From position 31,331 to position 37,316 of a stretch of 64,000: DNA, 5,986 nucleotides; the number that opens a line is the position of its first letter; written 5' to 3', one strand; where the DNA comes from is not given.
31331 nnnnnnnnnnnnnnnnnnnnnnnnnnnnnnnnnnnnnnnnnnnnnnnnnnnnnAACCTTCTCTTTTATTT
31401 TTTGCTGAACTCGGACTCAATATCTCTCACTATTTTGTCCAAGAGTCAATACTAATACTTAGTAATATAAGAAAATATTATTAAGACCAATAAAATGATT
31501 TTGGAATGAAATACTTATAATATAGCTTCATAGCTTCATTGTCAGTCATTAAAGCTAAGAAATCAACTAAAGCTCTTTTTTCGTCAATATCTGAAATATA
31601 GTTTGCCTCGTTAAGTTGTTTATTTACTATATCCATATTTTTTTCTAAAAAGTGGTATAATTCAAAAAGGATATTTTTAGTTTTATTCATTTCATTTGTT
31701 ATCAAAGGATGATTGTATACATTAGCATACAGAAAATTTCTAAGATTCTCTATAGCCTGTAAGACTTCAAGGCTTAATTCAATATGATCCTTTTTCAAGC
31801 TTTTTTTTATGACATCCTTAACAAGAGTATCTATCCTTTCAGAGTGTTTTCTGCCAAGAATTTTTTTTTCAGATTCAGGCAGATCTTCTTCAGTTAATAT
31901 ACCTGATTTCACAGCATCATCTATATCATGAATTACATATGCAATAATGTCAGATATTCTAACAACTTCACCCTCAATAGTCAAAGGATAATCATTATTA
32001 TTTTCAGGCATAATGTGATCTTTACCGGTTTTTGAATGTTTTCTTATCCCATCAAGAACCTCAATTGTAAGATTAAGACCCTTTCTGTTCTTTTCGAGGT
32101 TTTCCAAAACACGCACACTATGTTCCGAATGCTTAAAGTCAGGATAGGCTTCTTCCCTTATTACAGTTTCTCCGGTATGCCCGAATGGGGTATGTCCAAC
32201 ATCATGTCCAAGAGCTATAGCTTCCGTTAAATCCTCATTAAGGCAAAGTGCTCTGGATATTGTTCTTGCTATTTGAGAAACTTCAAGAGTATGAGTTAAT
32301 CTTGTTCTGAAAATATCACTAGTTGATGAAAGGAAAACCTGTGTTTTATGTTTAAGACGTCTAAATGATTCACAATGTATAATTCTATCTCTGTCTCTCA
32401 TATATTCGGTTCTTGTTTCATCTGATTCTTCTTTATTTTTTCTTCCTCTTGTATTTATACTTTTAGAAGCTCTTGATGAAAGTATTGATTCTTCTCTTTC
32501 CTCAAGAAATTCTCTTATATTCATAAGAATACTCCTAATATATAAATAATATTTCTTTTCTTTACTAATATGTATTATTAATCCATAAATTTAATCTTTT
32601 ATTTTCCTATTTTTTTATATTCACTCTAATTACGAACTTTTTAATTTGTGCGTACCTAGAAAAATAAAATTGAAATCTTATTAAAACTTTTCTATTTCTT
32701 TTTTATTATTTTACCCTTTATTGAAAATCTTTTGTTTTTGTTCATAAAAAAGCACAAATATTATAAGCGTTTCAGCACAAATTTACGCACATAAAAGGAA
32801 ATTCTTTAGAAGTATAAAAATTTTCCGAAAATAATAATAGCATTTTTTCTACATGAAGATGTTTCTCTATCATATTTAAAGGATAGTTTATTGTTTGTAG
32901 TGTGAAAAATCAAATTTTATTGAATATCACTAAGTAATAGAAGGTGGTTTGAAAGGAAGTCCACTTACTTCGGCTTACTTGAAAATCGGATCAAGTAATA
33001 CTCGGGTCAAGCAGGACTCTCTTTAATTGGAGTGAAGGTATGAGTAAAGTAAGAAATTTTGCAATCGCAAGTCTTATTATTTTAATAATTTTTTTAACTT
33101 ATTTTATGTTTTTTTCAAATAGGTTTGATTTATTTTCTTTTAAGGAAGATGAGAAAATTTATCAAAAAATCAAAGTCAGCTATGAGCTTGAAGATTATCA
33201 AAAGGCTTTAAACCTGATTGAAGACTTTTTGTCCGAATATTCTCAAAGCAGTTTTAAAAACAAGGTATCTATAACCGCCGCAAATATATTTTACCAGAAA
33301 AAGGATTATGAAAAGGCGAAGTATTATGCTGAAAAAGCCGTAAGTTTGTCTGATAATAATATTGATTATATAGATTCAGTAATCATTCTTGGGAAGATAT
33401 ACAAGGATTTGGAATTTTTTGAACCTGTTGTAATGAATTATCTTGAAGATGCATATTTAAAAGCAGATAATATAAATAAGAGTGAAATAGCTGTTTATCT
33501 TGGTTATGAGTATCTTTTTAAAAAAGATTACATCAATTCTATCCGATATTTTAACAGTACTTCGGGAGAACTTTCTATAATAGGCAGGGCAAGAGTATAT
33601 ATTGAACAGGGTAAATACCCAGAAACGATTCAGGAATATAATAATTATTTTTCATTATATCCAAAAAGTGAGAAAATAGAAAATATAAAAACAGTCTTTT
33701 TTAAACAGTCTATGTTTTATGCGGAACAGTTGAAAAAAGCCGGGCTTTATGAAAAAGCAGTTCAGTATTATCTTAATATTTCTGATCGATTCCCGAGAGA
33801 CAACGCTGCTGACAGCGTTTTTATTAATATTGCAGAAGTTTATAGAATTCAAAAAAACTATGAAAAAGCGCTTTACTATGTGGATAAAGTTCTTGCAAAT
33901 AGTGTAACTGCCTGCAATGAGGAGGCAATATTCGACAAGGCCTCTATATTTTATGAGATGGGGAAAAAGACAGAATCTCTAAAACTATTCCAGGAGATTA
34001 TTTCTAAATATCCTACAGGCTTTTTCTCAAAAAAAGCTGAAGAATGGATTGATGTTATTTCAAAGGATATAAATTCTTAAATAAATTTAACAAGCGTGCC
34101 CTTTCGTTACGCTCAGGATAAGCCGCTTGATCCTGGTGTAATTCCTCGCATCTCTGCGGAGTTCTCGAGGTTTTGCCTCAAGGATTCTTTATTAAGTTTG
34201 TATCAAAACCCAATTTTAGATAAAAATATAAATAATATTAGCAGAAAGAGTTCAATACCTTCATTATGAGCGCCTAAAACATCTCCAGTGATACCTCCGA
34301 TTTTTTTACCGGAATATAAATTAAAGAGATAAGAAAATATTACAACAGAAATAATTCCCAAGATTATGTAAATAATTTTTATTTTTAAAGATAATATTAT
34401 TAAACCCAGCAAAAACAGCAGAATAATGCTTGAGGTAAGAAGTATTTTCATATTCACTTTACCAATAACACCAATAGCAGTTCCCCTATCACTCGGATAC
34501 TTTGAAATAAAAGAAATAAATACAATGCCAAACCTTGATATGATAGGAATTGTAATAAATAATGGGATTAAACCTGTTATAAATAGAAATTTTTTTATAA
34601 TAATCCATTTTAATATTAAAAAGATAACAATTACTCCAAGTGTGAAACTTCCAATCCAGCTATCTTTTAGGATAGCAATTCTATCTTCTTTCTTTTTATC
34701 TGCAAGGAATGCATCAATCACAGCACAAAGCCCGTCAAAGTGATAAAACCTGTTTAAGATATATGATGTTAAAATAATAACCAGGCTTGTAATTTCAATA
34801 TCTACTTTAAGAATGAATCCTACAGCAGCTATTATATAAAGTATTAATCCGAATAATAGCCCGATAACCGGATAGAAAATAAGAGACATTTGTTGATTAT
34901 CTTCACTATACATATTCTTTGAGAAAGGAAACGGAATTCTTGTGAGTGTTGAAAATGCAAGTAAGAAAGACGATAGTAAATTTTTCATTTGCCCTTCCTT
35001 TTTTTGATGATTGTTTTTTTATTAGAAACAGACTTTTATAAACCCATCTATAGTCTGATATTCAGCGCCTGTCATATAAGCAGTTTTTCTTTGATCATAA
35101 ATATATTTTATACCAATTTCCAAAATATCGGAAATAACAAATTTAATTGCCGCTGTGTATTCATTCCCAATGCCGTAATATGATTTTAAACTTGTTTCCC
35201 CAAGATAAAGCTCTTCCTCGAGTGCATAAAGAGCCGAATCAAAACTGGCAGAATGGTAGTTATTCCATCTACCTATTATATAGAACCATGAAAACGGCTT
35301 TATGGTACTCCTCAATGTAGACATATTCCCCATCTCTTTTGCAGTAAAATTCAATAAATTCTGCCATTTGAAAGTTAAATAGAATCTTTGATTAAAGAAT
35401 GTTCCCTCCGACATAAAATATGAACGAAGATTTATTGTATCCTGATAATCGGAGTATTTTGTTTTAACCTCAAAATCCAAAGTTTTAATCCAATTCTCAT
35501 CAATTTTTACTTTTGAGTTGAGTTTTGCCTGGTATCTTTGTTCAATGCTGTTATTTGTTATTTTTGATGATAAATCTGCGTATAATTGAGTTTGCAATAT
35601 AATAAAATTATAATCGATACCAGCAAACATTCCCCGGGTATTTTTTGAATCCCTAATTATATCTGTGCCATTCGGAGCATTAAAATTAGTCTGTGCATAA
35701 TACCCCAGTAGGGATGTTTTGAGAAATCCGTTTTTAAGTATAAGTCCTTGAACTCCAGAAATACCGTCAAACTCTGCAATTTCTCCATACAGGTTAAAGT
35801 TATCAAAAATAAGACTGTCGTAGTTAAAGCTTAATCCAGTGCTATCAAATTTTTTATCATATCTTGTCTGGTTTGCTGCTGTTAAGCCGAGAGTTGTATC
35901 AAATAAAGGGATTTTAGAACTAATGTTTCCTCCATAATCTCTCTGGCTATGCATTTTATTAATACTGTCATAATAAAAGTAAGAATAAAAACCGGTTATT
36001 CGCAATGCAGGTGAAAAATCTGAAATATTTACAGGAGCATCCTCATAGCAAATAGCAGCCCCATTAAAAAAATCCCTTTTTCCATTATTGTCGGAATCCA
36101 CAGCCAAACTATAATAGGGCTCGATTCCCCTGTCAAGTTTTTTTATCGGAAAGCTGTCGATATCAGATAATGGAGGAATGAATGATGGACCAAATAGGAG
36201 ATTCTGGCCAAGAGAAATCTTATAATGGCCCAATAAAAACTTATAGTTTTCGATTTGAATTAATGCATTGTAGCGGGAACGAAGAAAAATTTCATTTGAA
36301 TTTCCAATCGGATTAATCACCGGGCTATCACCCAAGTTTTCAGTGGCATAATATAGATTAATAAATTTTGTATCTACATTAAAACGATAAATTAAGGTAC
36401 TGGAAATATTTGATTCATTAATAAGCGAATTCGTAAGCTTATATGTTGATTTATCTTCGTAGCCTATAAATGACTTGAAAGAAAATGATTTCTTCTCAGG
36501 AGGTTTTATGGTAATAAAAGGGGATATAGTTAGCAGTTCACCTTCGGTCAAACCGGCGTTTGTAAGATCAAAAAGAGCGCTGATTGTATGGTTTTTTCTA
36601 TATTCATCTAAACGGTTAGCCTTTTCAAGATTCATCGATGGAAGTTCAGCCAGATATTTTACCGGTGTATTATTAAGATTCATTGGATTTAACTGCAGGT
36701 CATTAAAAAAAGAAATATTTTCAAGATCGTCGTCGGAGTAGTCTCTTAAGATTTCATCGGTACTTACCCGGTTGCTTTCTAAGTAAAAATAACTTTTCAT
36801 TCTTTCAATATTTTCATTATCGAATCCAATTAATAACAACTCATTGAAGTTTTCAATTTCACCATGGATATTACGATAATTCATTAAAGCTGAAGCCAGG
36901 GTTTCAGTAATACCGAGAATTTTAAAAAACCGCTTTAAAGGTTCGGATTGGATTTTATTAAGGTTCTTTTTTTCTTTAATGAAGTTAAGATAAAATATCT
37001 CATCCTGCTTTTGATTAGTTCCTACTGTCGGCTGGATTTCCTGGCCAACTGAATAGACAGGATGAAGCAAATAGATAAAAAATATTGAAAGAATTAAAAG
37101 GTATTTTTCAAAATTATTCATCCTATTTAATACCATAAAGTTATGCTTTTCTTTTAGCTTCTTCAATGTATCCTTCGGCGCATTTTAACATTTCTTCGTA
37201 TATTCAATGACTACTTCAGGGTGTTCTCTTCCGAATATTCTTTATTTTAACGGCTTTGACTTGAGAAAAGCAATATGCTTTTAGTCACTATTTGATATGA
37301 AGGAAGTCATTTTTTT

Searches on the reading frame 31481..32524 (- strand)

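Call 31: search_protein_families(library=pfam, proteins=[window:31481-32524:-], max_evalue=0.0001)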
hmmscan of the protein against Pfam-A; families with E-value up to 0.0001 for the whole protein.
window:31481-32524:- (347 aa): 2 families
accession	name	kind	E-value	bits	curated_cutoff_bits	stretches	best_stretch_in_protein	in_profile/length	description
PF13286.11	HD_assoc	-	5.8e-15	56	22.2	1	249-335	2-89/91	Phosphohydrolase-associated domain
PF01966.28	HD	-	2.3e-14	54.1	22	1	75-194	1-113/116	HD domain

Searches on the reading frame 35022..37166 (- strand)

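Call 8: search_protein_families(library=ncbifam, proteins=[window:35022-37166:-], max_evalue=0.001)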
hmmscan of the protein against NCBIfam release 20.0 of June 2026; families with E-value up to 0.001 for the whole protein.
window:35022-37166:- (714 aa): 0 families

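Call 31: search_protein_families(library=pfam, proteins=[window:35022-37166:-], max_evalue=0.0001)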
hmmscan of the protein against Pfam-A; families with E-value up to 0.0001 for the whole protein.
window:35022-37166:- (714 aa): 1 family
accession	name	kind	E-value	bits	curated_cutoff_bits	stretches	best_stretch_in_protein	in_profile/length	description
PF12836.13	HHH_3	-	3.3e-06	27.5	27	0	68-127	7-64/65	Helix-hairpin-helix motif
